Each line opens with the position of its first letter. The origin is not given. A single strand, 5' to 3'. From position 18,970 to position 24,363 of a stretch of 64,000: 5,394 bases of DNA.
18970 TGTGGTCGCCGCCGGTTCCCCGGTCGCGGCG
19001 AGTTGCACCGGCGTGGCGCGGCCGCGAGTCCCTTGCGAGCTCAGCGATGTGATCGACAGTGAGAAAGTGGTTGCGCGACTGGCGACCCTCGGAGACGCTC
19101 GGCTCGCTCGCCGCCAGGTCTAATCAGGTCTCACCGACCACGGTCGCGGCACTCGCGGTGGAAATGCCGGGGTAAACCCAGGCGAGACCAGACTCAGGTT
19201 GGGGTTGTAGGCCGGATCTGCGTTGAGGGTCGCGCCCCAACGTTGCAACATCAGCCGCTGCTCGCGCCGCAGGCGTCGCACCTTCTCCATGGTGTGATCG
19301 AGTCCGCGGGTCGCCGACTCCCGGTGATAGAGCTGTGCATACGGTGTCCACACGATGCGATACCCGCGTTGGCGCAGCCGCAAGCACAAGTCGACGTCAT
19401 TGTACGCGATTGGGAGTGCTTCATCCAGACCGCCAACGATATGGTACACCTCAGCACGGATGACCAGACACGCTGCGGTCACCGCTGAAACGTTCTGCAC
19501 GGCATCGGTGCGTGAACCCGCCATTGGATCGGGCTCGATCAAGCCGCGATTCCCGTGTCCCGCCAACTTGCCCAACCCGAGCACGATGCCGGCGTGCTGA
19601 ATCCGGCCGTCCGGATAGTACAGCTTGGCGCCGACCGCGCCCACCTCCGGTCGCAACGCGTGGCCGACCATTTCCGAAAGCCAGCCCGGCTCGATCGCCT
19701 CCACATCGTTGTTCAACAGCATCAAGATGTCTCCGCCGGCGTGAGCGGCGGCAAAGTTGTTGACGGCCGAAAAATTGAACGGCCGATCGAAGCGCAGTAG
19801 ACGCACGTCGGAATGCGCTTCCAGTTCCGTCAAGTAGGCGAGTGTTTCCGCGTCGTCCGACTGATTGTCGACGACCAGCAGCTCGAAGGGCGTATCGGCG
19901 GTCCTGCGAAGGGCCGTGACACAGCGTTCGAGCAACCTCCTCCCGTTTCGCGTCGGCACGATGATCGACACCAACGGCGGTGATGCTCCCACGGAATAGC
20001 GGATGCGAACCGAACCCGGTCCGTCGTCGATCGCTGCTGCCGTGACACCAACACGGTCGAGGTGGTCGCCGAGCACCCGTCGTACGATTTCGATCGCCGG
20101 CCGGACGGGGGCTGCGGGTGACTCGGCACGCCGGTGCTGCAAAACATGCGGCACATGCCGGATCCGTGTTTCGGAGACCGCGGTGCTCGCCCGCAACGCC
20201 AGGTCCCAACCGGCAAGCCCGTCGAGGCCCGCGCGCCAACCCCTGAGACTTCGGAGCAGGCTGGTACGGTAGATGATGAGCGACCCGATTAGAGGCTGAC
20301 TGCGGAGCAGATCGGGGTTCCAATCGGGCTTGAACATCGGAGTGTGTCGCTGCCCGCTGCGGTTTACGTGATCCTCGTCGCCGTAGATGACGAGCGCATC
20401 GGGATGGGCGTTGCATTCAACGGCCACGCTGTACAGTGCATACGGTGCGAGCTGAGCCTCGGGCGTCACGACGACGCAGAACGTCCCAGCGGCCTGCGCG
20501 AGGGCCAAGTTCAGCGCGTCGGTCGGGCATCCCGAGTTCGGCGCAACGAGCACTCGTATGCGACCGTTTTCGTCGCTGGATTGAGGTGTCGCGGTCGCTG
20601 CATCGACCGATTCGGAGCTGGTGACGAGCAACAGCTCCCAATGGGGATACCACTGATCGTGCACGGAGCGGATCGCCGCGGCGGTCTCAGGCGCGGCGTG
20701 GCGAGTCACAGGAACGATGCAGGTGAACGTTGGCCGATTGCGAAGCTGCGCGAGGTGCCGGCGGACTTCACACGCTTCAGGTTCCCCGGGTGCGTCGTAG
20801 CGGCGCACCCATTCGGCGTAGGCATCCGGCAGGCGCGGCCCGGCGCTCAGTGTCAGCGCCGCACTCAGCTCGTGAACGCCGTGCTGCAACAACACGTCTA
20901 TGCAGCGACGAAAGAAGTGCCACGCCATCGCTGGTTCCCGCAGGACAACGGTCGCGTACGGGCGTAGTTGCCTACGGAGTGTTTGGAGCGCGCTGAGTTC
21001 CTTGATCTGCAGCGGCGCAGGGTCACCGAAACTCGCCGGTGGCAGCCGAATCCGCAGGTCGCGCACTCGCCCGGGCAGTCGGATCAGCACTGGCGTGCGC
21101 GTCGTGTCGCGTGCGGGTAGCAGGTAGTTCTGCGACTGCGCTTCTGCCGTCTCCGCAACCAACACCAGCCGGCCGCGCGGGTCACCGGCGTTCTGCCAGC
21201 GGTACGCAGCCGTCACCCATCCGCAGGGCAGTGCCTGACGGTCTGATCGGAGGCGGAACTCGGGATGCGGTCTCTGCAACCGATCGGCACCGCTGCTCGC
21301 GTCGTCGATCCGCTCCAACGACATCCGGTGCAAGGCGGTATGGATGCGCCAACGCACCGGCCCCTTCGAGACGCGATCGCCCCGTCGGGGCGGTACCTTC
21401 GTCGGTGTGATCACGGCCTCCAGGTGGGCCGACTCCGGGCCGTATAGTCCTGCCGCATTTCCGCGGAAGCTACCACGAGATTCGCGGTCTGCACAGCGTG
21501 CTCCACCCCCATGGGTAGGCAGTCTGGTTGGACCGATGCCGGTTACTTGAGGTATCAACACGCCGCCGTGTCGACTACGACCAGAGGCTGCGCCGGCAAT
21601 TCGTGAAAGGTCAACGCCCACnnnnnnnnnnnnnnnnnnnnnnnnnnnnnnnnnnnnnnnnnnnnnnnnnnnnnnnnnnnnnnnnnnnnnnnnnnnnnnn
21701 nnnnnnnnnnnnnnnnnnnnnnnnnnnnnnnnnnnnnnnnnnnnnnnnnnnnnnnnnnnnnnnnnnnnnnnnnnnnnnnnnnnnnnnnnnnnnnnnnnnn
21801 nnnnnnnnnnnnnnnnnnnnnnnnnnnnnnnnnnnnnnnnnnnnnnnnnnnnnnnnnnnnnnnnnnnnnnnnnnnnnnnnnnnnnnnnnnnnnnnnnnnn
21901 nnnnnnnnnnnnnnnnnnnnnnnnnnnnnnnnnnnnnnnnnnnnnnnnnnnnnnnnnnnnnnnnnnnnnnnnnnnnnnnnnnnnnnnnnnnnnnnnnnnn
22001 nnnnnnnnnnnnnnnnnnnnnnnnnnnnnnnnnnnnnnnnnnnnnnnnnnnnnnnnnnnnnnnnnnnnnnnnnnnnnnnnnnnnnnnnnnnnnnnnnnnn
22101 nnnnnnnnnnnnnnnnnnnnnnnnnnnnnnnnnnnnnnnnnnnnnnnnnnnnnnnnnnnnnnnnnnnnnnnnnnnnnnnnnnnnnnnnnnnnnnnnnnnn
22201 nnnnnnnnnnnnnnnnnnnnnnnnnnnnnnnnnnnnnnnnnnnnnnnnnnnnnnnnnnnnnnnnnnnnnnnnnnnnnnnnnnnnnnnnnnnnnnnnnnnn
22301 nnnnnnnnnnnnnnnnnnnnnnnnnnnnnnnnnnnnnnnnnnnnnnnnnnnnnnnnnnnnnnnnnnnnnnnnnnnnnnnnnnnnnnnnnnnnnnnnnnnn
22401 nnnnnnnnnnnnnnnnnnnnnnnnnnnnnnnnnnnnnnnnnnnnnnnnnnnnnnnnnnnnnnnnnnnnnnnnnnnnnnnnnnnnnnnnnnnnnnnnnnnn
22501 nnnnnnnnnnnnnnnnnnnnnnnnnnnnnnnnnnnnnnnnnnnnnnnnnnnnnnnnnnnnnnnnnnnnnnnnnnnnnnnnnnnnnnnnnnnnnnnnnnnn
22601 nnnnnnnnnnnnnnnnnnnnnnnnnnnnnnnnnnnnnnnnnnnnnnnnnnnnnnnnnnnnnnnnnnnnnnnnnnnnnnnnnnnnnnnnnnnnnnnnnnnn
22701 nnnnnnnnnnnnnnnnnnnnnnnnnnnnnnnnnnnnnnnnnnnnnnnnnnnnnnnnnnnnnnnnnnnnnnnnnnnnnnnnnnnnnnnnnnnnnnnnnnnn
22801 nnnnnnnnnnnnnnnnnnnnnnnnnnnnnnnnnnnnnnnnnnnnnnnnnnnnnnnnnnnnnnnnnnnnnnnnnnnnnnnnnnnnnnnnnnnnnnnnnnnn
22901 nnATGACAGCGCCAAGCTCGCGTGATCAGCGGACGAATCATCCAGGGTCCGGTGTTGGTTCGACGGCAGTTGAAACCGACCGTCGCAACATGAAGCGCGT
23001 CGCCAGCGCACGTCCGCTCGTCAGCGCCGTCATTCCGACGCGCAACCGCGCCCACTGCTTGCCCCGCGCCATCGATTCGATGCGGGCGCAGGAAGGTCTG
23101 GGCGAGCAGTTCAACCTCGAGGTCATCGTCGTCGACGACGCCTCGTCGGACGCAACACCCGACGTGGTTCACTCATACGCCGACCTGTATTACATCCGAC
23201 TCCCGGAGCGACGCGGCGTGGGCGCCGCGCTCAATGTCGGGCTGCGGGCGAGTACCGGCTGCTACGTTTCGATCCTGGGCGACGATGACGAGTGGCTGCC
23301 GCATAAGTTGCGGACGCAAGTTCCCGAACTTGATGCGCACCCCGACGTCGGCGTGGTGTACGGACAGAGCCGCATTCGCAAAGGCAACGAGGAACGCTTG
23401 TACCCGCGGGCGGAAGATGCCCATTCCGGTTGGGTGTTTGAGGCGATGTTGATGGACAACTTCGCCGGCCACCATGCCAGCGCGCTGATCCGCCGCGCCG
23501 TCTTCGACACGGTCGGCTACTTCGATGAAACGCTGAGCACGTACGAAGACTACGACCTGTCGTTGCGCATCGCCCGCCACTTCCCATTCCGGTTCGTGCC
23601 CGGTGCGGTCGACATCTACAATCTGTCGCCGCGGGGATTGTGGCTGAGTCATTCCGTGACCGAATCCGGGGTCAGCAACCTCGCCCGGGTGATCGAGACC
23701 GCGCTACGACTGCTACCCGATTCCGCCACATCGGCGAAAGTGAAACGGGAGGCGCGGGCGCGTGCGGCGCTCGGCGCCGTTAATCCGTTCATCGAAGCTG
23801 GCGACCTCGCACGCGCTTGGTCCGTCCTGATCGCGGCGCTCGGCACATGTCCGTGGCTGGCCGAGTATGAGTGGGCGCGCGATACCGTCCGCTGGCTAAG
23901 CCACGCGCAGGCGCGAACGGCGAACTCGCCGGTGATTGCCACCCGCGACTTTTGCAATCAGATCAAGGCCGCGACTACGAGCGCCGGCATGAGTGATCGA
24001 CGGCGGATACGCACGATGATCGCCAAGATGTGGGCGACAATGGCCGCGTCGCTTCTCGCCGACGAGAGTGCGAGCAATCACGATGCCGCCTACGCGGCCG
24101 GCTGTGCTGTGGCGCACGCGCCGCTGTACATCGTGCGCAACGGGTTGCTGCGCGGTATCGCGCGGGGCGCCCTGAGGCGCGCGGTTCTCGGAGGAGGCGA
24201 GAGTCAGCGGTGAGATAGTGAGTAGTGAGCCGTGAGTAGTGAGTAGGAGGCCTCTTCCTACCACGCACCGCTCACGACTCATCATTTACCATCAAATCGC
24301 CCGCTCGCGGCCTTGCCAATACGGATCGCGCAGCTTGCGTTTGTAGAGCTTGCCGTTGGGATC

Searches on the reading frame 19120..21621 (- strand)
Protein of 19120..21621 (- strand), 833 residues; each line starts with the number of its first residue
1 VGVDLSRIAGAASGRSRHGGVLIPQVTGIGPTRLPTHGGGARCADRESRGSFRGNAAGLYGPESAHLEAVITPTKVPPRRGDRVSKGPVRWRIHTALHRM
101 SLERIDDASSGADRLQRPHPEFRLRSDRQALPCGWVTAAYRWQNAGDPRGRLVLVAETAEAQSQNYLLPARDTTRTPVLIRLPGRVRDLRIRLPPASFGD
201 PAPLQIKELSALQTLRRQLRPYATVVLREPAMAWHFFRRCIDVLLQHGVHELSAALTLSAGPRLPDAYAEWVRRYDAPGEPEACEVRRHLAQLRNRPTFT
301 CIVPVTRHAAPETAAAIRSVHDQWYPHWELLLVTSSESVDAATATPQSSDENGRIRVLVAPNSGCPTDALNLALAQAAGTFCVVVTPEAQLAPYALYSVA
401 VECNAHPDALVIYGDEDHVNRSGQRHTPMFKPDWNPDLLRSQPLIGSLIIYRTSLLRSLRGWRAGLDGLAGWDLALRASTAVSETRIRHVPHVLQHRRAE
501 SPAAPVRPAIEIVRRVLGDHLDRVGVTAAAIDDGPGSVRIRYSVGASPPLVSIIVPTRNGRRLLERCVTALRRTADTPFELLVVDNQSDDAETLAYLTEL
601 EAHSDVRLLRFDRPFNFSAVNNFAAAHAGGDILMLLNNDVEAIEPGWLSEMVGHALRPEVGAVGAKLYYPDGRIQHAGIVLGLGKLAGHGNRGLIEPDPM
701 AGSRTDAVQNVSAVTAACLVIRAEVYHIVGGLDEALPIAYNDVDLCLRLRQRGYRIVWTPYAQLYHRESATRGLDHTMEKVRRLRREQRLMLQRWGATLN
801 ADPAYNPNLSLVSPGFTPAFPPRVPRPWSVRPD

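Call 39: search_protein_families(library=pfam, proteins=[window:19120-21621:-], max_evalue=0.0001)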
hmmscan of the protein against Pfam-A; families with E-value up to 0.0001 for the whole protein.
window:19120-21621:- (833 aa): 3 families
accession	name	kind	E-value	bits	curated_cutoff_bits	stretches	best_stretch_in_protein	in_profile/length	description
PF00535.33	Glycos_transf_2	-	1.5e-26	93.8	23.3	2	552-671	1-119/168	Glycosyl transferase family 2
PF13641.12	Glyco_tranf_2_3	-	4e-15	56.9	27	1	548-771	1-216/230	Glycosyltransferase like family 2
PF13632.12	Glyco_trans_2_3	-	3.4e-05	24.2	27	0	709-789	67-138/198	Glycosyl transferase family group 2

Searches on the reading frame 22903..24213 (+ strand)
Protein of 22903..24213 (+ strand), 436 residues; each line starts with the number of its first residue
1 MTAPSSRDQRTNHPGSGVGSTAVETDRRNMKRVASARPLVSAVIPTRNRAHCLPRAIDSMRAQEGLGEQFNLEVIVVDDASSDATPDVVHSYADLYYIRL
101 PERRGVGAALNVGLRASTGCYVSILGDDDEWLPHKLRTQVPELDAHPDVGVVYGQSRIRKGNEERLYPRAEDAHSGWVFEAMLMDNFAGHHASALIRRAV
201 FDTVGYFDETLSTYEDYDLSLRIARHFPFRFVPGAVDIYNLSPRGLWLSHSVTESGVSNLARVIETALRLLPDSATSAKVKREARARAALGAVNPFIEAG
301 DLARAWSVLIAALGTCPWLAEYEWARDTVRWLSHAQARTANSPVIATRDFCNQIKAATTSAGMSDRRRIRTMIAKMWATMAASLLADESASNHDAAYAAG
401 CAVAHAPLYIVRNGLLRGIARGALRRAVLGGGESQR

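Call 36: find_encoding_contigs(protein=window:22903-24213:+, flank=10000, max_places=1)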
Protein window:22903-24213:+ (436 aa): no gene with exactly this product is on record in the collection.

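Call 39: search_protein_families(library=pfam, proteins=[window:22903-24213:+], max_evalue=0.0001)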
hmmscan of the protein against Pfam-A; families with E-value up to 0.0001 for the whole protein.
window:22903-24213:+ (436 aa): 4 families
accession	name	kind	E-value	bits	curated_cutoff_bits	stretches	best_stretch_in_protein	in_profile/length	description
PF00535.33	Glycos_transf_2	-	1.8e-30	106.5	23.3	1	41-186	1-146/168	Glycosyl transferase family 2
PF10111.15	Glyco_tranf_2_2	-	2.8e-13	50.5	27.3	1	71-230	29-206/276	Glycosyltransferase like family 2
PF13641.12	Glyco_tranf_2_3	-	6.7e-10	39.8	27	1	40-244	3-215/230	Glycosyltransferase like family 2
PF13632.12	Glyco_trans_2_3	-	3e-07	30.9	27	1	121-246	1-129/198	Glycosyl transferase family group 2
